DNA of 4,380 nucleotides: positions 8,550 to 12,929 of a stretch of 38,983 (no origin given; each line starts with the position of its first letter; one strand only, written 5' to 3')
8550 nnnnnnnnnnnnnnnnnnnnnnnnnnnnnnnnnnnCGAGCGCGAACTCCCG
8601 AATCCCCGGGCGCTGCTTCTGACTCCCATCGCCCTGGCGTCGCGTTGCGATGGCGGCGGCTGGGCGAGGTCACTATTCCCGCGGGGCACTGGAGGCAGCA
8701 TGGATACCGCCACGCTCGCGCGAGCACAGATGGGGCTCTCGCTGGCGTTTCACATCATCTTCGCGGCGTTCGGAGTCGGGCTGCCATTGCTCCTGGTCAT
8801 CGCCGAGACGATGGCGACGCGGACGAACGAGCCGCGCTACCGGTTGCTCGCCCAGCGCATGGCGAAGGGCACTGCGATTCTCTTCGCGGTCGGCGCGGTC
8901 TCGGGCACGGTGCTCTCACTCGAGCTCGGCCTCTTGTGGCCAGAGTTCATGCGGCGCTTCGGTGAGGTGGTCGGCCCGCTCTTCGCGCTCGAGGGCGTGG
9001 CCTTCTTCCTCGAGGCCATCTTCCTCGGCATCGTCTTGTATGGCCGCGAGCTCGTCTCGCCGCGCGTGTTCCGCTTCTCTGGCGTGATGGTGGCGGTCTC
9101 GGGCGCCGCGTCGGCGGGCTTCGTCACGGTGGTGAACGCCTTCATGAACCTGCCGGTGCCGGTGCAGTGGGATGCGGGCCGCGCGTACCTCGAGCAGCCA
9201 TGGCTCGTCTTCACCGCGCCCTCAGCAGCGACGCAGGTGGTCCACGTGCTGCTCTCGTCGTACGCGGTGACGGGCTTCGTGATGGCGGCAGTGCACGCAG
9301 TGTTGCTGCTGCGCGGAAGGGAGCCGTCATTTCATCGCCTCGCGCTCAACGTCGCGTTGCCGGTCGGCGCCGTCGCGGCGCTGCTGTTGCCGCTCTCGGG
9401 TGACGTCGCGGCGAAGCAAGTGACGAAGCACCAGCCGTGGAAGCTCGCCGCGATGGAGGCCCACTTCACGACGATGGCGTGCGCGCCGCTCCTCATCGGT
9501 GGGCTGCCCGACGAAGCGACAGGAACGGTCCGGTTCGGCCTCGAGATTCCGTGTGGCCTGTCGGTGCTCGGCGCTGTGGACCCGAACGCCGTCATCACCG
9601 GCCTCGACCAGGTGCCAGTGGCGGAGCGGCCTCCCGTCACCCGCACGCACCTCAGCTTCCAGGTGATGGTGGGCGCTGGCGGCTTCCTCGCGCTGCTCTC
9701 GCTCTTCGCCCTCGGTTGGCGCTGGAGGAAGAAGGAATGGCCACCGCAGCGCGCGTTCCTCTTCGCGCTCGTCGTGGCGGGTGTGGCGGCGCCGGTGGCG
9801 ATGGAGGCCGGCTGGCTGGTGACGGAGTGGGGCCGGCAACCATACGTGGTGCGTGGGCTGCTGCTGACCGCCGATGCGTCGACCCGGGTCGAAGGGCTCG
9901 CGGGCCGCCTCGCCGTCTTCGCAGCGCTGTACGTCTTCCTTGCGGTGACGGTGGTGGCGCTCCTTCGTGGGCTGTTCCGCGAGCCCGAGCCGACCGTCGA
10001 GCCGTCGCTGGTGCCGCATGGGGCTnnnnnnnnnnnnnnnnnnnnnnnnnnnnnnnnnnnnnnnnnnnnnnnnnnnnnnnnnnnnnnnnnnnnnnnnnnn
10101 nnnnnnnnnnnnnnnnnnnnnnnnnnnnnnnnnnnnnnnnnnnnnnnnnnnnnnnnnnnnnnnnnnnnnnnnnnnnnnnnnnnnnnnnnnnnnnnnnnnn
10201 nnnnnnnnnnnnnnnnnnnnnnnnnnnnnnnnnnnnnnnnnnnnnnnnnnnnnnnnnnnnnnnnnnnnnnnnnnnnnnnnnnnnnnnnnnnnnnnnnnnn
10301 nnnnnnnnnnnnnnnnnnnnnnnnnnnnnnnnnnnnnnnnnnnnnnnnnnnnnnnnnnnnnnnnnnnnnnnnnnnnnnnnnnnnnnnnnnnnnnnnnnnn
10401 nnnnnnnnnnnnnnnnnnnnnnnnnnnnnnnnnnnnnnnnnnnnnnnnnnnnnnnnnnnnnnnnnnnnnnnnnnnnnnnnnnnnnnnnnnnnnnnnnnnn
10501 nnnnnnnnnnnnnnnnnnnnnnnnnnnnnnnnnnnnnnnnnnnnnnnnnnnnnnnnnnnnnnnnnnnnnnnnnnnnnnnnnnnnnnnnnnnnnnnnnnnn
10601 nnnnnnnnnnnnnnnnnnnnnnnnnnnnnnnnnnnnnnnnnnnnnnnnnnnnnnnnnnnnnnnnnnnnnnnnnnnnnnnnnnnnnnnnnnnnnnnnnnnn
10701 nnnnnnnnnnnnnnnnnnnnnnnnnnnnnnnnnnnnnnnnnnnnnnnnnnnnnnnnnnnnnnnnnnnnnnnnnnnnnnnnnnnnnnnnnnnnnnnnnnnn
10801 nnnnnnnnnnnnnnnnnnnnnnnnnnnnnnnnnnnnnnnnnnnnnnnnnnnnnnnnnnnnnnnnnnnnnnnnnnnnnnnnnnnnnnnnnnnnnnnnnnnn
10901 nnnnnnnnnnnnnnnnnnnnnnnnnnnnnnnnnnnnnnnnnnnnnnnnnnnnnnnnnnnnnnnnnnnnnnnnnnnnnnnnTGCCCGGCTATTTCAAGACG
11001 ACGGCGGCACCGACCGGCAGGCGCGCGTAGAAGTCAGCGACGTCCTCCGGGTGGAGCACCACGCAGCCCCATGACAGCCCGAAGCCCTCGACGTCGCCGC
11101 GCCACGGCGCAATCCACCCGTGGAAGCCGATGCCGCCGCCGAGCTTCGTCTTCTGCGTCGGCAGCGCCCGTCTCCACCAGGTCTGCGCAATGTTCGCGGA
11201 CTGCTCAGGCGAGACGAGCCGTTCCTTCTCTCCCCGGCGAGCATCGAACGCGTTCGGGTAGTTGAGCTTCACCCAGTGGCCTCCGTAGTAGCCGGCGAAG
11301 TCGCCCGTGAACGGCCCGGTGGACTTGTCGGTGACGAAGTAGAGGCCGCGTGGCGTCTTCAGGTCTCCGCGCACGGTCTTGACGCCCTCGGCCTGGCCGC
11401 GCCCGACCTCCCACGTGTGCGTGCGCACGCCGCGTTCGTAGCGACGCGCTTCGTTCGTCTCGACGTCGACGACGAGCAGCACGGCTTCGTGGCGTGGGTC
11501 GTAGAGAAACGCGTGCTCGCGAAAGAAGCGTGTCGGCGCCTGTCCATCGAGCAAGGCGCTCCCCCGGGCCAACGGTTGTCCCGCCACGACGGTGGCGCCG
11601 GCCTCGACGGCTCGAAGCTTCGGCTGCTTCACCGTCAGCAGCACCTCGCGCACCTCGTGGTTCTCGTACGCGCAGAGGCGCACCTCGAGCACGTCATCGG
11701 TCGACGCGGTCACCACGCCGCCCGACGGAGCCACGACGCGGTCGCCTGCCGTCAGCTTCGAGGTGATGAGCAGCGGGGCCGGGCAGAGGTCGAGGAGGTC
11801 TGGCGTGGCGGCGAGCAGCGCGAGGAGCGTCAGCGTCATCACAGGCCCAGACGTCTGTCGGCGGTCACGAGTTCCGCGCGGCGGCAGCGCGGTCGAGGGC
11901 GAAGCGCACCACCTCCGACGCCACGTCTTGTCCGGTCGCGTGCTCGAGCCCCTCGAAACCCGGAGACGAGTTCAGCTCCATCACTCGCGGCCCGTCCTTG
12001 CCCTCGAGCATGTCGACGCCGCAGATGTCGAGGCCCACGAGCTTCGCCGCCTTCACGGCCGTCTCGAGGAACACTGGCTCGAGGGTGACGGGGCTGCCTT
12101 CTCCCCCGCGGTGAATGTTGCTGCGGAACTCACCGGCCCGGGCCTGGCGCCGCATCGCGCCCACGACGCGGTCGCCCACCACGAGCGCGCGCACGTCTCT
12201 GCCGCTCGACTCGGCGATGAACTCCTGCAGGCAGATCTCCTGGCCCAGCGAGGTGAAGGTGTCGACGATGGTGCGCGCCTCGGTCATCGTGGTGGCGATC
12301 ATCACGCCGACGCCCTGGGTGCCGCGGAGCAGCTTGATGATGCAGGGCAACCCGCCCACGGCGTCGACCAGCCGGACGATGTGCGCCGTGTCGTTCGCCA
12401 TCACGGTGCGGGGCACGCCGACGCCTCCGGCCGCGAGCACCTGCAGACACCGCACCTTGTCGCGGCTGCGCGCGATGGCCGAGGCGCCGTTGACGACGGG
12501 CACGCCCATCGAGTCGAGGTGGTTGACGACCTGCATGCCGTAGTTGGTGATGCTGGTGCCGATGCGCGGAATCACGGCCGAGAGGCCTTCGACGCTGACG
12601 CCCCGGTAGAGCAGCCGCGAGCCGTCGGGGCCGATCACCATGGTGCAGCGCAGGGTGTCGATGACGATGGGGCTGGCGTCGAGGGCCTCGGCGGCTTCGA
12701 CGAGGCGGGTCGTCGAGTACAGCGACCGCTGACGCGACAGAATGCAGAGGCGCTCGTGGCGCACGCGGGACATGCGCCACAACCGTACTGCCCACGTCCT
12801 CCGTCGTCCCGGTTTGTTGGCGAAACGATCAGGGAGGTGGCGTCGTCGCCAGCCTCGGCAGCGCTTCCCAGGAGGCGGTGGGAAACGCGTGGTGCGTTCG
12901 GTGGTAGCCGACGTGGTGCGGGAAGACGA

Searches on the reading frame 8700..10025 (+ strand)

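Call 84: search_protein_families(library=pfam, proteins=[window:8700-10025:+], max_evalue=0.001)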
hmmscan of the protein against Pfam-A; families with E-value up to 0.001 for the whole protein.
window:8700-10025:+ (442 aa): 1 family
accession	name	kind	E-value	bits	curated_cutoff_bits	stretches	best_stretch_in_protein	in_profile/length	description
PF01654.22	Cyt_bd_oxida_I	-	1.3e-124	416.5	26.2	1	6-428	1-416/418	Cytochrome bd terminal oxidase subunit I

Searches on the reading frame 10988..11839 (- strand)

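Call 84: search_protein_families(library=pfam, proteins=[window:10988-11839:-], max_evalue=0.001)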
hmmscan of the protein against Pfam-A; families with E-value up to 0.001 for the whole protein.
window:10988-11839:- (283 aa): 1 family
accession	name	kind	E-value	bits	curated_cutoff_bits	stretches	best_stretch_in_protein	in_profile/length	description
PF03734.19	YkuD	-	5e-15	56.8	23.4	1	122-281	4-145/146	L,D-transpeptidase catalytic domain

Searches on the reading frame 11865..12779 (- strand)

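Call 84: search_protein_families(library=pfam, proteins=[window:11865-12779:-], max_evalue=0.001)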
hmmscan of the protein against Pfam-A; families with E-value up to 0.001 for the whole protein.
window:11865-12779:- (304 aa): 6 families
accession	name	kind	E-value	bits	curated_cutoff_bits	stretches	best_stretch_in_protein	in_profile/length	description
PF08443.16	RimK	-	9.1e-55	185.6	21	1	106-292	2-186/188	RimK-like ATP-grasp domain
PF18030.7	Rimk_N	-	9.6e-28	96.8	26.4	1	10-102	2-94/94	RimK PreATP-grasp domain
PF02955.21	GSH-S_ATP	-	3.2e-15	56.5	23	1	122-260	12-154/175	Prokaryotic glutathione synthetase, ATP-grasp domain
PF14397.11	ATPgrasp_ST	-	3e-10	40.2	31.4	1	96-205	10-120/278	Sugar-transfer associated ATP-grasp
PF02655.19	ATP-grasp_3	-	0.00071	20.1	23.2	0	107-271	3-155/160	ATP-grasp domain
PF07478.18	Dala_Dala_lig_C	-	0.00081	19.4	24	0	128-203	21-93/204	D-ala D-ala ligase C-terminus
